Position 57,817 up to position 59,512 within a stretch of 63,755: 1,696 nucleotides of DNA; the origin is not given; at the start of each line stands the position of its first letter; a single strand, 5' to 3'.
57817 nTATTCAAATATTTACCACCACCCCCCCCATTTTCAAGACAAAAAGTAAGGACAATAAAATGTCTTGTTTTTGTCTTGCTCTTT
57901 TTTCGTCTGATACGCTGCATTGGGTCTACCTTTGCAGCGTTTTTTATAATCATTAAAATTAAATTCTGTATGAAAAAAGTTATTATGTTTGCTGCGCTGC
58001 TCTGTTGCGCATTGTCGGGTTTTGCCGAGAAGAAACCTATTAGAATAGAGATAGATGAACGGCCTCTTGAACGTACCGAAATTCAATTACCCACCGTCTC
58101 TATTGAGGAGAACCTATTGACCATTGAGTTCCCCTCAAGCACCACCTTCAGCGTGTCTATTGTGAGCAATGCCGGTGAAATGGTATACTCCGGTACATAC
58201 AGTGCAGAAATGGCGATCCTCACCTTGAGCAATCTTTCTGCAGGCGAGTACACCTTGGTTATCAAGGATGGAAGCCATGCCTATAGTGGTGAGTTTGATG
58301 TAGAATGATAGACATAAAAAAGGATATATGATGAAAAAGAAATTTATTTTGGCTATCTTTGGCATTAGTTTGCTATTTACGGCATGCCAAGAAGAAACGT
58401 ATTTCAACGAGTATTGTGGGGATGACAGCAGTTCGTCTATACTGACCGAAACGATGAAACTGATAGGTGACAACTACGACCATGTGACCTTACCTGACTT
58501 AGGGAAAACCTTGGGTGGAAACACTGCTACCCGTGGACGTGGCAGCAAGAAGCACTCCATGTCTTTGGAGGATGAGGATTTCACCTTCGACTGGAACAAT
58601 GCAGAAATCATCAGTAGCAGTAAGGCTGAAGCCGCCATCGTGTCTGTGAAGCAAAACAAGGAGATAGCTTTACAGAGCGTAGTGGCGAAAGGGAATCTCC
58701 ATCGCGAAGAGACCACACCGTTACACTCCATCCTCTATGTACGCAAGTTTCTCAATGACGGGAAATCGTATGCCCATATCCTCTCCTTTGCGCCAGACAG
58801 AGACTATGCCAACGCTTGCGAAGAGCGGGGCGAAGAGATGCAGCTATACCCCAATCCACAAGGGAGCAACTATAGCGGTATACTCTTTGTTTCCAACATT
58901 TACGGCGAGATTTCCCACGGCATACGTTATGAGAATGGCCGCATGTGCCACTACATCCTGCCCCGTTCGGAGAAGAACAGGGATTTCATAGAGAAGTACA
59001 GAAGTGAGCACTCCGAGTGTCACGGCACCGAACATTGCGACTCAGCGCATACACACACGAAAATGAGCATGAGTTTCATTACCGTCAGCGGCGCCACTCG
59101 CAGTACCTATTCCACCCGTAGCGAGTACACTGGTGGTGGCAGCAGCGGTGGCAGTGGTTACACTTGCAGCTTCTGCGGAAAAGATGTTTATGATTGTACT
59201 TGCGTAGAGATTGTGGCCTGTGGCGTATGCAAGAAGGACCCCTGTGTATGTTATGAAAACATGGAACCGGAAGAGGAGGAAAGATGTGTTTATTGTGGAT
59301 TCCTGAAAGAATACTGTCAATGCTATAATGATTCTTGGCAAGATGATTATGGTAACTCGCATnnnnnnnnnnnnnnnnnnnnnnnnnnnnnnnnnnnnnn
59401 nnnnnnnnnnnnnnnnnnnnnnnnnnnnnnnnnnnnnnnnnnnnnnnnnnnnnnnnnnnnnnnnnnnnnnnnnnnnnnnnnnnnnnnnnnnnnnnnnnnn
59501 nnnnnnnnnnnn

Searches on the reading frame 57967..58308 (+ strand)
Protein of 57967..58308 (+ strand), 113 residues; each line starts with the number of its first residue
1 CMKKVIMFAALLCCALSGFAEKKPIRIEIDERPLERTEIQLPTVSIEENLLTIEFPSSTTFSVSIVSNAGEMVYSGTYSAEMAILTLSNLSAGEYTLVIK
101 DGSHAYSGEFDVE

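Call 3: search_protein_families(library=pfam, proteins=[window:57967-58308:+], max_evalue=1)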
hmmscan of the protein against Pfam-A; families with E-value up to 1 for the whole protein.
window:57967-58308:+ (113 aa): 4 families
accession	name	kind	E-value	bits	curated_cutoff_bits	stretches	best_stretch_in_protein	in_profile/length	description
PF11589.14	DUF3244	-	1.3e-10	41.6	25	1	40-112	19-96/96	Domain of unknown function (DUF3244)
PF18962.6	Por_Secre_tail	-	0.00014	22.5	27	1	49-105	8-68/75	Secretion system C-terminal sorting domain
PF07495.19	Y_Y_Y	-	0.041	14.2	26.6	1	66-101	15-46/65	Y_Y_Y domain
PF12690.13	BsuPI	-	0.059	13.8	22.9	1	35-95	12-73/101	Intracellular proteinase inhibitor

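Call 4: search_protein_families(library=ncbifam, proteins=[window:57967-58308:+], max_evalue=1)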
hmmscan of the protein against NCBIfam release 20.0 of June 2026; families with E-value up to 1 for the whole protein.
window:57967-58308:+ (113 aa): 5 families
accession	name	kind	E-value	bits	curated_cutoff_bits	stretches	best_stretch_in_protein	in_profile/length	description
TIGR04183.1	Por_Secre_tail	domain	0.00055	19.9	23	1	48-105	8-64/72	T9SS type A sorting domain-containing protein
TIGR03066.1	Gem_osc_para_1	paralog_domain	0.064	13.3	93.25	1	2-89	1-84/121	TIGR03066 family protein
NF052318.1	T9SS_sortase_N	equivalog_domain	0.12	12.5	40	1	2-49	1-56/140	type IX secretion system sortase PorU, long form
NF038127.1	FDP_fam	subfamily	0.15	12.4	29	1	73-108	79-114/150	DVUA0089 family protein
NF038040.1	phero_PhrK_fam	equivalog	0.44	10.8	35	0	2-33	1-37/40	PhrK family phosphatase-inhibitory pheromone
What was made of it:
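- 57967..58308 (+): DUF3244 small exported protein, located 19 nt upstream of the lipoprotein gene. PF11589 E=1.3e-10, plus a weak match to the T9SS sorting-domain profile below its cut-off (calls 3, 4).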

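Call 91: search_protein_families(library=padloc, proteins=[window:57967-58305:+], max_evalue=0.01)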
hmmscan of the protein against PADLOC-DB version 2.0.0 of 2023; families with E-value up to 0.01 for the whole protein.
window:57967-58305:+ (113 aa): 0 families

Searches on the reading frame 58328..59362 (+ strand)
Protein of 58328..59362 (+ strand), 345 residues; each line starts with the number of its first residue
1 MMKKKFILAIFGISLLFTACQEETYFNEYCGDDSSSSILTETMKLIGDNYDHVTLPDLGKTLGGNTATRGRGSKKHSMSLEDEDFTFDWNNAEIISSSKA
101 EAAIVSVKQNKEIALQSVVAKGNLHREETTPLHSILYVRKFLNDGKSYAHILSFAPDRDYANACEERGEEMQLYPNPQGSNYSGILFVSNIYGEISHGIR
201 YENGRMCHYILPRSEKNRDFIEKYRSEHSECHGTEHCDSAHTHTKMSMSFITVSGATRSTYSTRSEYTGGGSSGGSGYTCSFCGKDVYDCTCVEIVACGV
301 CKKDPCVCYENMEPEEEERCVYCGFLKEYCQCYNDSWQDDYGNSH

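Call 46: predict_structure(alignment_id=A4)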
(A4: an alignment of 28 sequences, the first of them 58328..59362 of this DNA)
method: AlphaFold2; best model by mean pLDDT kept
length: 345 residues; sequences in the alignment: 28
mean_pLDDT: 60.1   pTM: 0.62
mean pLDDT of the five models: 60.1, 59.1, 57.4, 40.8, 36.5
residues with pLDDT >= 90: 0; 70-90: 140; 50-70: 92; < 50: 113
segments of 3 or more residues with pLDDT < 50: 1-35, 58-82, 227-242, 255-257, 266-276, 309-317, 334-345
pLDDT, mean of each block of 10 residues (from residue 1): 31 33 34 59 79 60 27 31 71 80 82 74 71 85 79 86 82 72 83 77 76 66 52 37 62 55 50 44 55 60 53 44 63 44 31
secondary structure, 60 per line:
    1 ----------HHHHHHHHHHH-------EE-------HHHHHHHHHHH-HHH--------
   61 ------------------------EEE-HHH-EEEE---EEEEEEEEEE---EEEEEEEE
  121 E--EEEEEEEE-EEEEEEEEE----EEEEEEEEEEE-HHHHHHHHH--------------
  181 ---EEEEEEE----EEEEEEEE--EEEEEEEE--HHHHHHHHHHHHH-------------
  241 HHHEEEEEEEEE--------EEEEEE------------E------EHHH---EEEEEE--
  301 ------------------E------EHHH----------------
elements in order: H11-21 H38-48 E85-87 E93-96 E100-109 E113-121 E124-131 E133-141 E146-156 H158-166 E184-190 E195-202 E205-212 H215-227 E244-252 E261-266 E293-298
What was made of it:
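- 58400..59164 (+): Conserved N-domain (about aa 25-279), mostly beta-strand. AlphaFold core pLDDT is about 70-86, whole model 60 (call 46).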

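Call 50: fold_search(model_id=the predicted structure, library=pdb)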
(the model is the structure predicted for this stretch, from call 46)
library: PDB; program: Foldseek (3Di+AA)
matches with E <= 10: 424; with E <= 0.001: 0
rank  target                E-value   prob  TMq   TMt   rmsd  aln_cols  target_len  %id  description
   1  6lnw_A                2.3e-01  0.20  0.13  0.10  10.4       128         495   12  Crystal structure of accessory secretory protein 1,2 and 3 in Streptococcus pneumoniae (released 2020-02-26)
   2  8u01                  2.3e-01  0.15  0.08  0.04  16.2       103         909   10  Crystal Structure of the Glycoside Hydrolase Family 2 TIM Barrel-domain Containing Protein from Phocaeicola plebeius (released 2023-09-27)
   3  7dmo_A                2.7e-01  0.04  0.10  0.10  15.7       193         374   10  Crystal structures of two pericyclases catalyzing [4+2] cycloadditions (released 2021-10-06)
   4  3eoj                  3.2e-01  0.02  0.09  0.08  18.6       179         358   12  Fmo protein from Prosthecochloris Aestuarii 2K AT 1.3A Resolution (released 2009-05-12)
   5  4bcl                  3.6e-01  0.03  0.09  0.09  18.6       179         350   12  FMO protein from Prosthecochloris aestuarii 2K at Room Temperature (released 1998-09-16)
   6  5vae_E                4.0e-01  0.12  0.12  0.09  15.1       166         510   12  Crystal structure of accessory secretion protein 1 and 3 (released 2018-02-21)
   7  6ayz_A                4.8e-01  0.02  0.09  0.15  16.1       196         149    6  Crystal structure of Asf1-Fab 12E complex (released 2018-01-17)
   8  7e5v_A                5.3e-01  0.05  0.10  0.10  16.7       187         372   10  Crystal structure of Phm7 in complex with inhibitor (released 2021-06-30)
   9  9npn_A                5.7e-01  0.02  0.07  0.04  19.9       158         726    7  Crystal structure of the inactive conformation of a glycoside hydrolase (CapGH2b - E465A Mutant) from the GH2 family i (released 2025-11-12)
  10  9npl_D                5.7e-01  0.01  0.06  0.03  21.4       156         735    8  Crystal structure of the inactive conformation of a glycoside hydrolase (CapGH2b - E553Q Mutant) from the GH2 family i (released 2025-11-12)
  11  9pxf_A                6.0e-01  0.02  0.09  0.09  26.1       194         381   14  Ammonia monooxygenase in native membranes from N. briensis (released 2026-01-28)
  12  9nfe_A                6.0e-01  0.02  0.07  0.04  21.4       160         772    9  Active conformation of a redox-regulated glycoside hydrolase (CapGH2b) from the GH2 family (released 2025-11-12)
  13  9npd_B                6.0e-01  0.01  0.06  0.03  21.4       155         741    8  Crystal structure of the inactive conformation of a glycoside hydrolase (CapGH2b - E553Q Mutant) from the GH2 family i (released 2025-11-12)
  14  9npe_D                6.7e-01  0.02  0.06  0.03  21.2       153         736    8  Crystal structure of the inactive conformation of a glycoside hydrolase (CapGH2b) from the GH2 family in the space gro (released 2025-11-12)
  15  9npe_A                6.7e-01  0.01  0.06  0.03  21.4       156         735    8  Crystal structure of the inactive conformation of a glycoside hydrolase (CapGH2b) from the GH2 family in the space gro (released 2025-11-12)
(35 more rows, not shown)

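Call 92: find_related_loci(query=A4, collection=metagenome_contigs, flank=4000)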
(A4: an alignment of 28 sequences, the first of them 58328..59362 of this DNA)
Query A4 (345 aa) in metagenome_contigs; peptide patterns used: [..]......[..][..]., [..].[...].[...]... (x = any residue, [..] = any of these).
113 stretches matched a pattern; 2 encode a relative of the query (tblastn E <= 1e-3); 2 distinct loci.
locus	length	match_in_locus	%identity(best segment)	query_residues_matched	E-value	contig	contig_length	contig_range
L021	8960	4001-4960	62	6-334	4e-135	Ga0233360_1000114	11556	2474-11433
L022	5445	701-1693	57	1-342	5e-127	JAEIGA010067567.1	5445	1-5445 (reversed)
